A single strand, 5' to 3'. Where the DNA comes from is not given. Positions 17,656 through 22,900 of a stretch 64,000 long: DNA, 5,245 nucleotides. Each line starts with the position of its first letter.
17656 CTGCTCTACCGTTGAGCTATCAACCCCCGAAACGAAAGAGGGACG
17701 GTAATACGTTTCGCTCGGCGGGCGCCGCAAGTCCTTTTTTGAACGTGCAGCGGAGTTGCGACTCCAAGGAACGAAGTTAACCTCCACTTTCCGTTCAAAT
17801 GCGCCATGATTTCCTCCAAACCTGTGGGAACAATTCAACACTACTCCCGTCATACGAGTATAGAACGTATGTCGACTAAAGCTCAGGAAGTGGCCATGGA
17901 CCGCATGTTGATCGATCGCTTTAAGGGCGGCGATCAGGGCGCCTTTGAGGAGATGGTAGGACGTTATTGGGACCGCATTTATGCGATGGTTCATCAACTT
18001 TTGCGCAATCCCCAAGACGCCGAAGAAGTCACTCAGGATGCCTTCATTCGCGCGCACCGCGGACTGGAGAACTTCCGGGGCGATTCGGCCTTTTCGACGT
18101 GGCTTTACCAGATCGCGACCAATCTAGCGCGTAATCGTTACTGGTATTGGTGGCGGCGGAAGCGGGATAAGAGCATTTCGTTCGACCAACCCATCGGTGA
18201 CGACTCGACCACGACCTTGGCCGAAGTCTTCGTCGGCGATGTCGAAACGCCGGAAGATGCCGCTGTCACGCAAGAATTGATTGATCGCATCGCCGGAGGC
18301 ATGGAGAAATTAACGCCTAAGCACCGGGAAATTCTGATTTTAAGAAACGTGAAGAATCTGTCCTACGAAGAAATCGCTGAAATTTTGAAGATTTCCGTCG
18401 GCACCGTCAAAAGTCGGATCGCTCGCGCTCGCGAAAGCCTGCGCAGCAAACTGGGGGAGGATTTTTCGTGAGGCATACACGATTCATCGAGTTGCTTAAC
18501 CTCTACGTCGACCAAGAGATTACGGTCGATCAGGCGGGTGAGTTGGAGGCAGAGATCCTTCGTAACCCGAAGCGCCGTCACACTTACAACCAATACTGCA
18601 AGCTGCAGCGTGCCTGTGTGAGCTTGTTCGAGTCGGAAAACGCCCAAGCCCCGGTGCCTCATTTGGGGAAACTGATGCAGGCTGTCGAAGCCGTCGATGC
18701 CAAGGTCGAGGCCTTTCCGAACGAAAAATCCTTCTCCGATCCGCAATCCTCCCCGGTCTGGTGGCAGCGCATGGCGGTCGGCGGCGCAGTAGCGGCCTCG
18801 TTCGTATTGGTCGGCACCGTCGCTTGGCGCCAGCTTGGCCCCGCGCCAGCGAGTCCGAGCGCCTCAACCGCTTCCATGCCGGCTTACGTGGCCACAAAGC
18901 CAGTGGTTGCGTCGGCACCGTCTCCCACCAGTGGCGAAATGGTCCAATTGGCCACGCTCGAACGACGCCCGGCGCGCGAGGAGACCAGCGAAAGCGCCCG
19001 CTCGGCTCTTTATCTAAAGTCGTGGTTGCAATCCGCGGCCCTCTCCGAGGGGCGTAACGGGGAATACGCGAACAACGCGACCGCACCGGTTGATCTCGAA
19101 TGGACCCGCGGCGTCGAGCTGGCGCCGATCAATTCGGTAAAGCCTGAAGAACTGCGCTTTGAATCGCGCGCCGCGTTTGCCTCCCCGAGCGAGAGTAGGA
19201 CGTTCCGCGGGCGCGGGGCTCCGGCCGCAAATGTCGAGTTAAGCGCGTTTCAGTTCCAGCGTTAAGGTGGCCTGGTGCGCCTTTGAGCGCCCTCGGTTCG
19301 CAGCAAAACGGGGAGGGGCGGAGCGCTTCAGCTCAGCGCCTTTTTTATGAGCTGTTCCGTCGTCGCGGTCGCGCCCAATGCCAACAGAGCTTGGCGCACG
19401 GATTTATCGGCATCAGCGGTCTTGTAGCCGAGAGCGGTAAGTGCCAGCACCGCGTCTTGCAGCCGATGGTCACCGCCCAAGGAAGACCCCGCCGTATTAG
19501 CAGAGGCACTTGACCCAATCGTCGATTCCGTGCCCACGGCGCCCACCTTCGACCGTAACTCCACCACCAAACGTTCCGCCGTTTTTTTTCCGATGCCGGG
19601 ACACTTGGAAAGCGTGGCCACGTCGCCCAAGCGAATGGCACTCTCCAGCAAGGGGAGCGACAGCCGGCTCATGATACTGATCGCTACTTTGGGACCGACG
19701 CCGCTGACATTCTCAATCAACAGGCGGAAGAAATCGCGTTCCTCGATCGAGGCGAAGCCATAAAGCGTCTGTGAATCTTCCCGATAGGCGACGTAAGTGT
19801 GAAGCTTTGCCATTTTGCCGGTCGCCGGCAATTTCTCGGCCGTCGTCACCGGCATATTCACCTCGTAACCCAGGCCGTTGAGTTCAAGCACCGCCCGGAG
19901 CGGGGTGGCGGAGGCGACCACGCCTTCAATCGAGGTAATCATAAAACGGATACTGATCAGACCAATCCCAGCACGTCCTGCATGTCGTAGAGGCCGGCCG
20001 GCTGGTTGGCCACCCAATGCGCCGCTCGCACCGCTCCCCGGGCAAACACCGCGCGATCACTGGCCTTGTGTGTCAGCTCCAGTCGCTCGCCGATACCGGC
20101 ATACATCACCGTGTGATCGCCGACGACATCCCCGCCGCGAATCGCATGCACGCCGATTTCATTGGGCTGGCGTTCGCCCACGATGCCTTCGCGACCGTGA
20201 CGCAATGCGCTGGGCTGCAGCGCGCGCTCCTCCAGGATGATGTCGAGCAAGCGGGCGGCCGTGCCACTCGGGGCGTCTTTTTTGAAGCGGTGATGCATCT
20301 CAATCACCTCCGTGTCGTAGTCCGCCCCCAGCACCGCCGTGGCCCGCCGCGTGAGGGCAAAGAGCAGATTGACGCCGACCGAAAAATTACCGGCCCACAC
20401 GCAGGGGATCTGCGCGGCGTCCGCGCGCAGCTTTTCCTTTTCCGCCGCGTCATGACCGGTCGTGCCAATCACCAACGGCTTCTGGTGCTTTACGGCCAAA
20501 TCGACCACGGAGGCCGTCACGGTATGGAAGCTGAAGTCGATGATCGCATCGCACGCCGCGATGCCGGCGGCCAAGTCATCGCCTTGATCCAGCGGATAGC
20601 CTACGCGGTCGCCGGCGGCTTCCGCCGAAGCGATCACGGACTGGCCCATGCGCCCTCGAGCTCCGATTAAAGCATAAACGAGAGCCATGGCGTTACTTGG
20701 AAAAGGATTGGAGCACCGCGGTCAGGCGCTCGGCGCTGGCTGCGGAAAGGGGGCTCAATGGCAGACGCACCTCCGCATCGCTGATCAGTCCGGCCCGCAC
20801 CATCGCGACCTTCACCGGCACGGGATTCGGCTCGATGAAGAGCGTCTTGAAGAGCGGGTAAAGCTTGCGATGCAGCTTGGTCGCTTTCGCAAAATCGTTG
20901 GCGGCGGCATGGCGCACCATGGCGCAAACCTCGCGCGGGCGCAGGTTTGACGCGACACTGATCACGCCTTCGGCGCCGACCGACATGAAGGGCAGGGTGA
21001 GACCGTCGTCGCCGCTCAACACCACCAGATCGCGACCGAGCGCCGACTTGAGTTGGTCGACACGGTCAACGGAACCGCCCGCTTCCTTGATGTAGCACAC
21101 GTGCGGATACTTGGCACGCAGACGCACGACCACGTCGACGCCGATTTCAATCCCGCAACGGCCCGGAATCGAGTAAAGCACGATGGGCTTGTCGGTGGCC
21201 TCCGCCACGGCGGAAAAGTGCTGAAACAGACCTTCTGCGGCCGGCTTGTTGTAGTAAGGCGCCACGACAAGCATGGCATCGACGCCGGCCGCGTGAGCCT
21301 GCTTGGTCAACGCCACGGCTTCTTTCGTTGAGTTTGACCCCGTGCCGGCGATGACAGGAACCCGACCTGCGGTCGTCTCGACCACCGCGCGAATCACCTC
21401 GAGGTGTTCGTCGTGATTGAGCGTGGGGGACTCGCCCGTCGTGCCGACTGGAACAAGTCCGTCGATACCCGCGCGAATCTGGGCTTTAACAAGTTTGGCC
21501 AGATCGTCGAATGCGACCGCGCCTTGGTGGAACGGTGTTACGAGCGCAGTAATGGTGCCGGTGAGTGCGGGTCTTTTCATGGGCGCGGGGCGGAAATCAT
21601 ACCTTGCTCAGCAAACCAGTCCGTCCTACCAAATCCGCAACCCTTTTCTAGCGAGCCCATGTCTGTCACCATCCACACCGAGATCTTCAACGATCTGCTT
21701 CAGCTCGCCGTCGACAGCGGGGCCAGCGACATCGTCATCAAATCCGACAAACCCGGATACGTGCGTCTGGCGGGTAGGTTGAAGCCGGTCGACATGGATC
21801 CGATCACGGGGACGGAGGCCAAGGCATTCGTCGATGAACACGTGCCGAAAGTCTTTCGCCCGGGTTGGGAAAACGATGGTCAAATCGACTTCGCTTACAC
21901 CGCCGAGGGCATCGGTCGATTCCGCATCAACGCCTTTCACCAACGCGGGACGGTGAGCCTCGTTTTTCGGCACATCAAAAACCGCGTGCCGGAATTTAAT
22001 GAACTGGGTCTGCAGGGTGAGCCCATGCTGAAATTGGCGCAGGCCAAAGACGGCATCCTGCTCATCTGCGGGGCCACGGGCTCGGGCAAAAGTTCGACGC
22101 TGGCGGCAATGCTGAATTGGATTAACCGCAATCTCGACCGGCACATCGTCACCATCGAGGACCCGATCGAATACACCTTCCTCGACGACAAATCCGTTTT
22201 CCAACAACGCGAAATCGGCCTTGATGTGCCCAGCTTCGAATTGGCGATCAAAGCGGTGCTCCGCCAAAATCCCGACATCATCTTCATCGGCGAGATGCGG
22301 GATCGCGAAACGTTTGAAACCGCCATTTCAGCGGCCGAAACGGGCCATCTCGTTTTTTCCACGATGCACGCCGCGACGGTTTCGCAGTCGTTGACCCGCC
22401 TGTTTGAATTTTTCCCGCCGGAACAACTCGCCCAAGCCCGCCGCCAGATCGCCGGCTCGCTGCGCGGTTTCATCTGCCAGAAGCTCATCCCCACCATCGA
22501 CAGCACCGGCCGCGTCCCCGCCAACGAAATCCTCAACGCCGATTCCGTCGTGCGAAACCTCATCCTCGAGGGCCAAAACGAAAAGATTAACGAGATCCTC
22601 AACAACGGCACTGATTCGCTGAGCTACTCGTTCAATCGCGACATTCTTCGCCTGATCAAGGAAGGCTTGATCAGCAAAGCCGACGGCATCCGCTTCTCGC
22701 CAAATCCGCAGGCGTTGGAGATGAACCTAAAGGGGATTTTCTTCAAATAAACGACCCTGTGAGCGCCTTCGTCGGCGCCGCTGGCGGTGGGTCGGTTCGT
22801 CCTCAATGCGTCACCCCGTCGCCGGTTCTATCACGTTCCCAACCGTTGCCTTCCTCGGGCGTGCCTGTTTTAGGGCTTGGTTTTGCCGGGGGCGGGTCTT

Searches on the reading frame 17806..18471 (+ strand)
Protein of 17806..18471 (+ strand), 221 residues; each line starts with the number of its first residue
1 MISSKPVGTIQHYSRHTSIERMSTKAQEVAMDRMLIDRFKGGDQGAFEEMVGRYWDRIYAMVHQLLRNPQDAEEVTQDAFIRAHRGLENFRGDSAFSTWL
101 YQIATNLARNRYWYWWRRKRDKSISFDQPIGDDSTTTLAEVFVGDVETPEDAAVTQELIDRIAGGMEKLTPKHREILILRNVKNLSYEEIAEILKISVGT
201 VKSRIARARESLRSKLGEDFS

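Call 26: search_protein_families(library=pfam, proteins=[window:17806-18471:+], max_evalue=0.001)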
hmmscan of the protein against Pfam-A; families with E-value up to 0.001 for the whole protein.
window:17806-18471:+ (221 aa): 6 families
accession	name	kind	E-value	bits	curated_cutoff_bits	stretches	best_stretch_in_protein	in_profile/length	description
PF08281.18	Sigma70_r4_2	-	2.8e-17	62.5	25.7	1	166-212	8-54/54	Sigma-70, region 4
PF04542.20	Sigma70_r2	-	7.1e-16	58.2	24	1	51-112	2-65/71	Sigma-70 region 2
PF04545.22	Sigma70_r4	-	7.5e-15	54.6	24.1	1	166-213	2-49/50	Sigma-70, region 4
PF07638.17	Sigma70_ECF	-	2.4e-09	37.8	21.1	1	34-216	6-183/185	ECF sigma factor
PF04539.22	Sigma70_r3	-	0.00017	22.1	25.3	0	121-152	45-77/78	Sigma-70 region 3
PF13412.12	HTH_24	-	0.00043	20.2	21.9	1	184-209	17-42/48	Winged helix-turn-helix DNA-binding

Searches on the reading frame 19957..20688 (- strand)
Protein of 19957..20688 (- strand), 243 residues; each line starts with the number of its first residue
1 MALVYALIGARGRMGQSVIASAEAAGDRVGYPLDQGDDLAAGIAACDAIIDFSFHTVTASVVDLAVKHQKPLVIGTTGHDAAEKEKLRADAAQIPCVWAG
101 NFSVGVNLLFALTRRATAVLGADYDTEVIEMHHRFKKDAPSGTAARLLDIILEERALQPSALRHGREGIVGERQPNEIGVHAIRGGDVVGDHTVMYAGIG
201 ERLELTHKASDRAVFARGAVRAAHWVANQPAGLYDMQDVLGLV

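Call 26: search_protein_families(library=pfam, proteins=[window:19957-20688:-], max_evalue=0.001)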
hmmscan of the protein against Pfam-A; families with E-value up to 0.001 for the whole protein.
window:19957-20688:- (243 aa): 2 families
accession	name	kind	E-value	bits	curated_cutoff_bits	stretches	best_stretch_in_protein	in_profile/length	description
PF05173.19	DapB_C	-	5.7e-46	156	27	1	105-240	1-121/121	Dihydrodipicolinate reductase, C-terminus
PF01113.26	DapB_N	-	3.1e-20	72.9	25.6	1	6-102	4-124/124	Dihydrodipicolinate reductase, N-terminus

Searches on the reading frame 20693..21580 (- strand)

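Call 26: search_protein_families(library=pfam, proteins=[window:20693-21580:-], max_evalue=0.001)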
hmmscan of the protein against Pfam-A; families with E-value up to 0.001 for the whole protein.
window:20693-21580:- (295 aa): 1 family
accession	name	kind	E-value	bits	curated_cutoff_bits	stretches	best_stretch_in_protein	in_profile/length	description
PF00701.28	DHDPS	-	9.9e-94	313.7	22.1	1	6-291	2-287/289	Dihydrodipicolinate synthetase family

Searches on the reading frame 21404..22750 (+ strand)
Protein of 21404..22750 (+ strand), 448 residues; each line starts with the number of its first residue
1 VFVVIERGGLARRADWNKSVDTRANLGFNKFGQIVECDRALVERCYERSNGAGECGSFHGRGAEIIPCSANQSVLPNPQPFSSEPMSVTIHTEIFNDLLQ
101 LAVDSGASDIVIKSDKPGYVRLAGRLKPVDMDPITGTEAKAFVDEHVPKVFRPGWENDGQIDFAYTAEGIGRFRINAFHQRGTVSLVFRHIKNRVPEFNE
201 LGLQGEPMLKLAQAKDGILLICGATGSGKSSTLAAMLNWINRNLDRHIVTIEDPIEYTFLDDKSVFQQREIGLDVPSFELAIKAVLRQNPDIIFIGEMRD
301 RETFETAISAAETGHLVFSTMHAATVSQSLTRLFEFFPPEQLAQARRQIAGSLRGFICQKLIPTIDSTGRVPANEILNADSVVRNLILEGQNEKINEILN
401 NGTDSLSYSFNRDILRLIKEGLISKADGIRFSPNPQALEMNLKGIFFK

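Call 26: search_protein_families(library=pfam, proteins=[window:21404-22750:+], max_evalue=0.001)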
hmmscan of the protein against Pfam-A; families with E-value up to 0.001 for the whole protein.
window:21404-22750:+ (448 aa): 2 families
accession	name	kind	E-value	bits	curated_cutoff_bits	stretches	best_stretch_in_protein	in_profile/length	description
PF00437.27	T2SSE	-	1.6e-46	159.1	24.9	1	157-375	79-288/370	Type II/IV secretion system protein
PF13401.12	AAA_22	-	0.0002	22.1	27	1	215-254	4-42/130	AAA domain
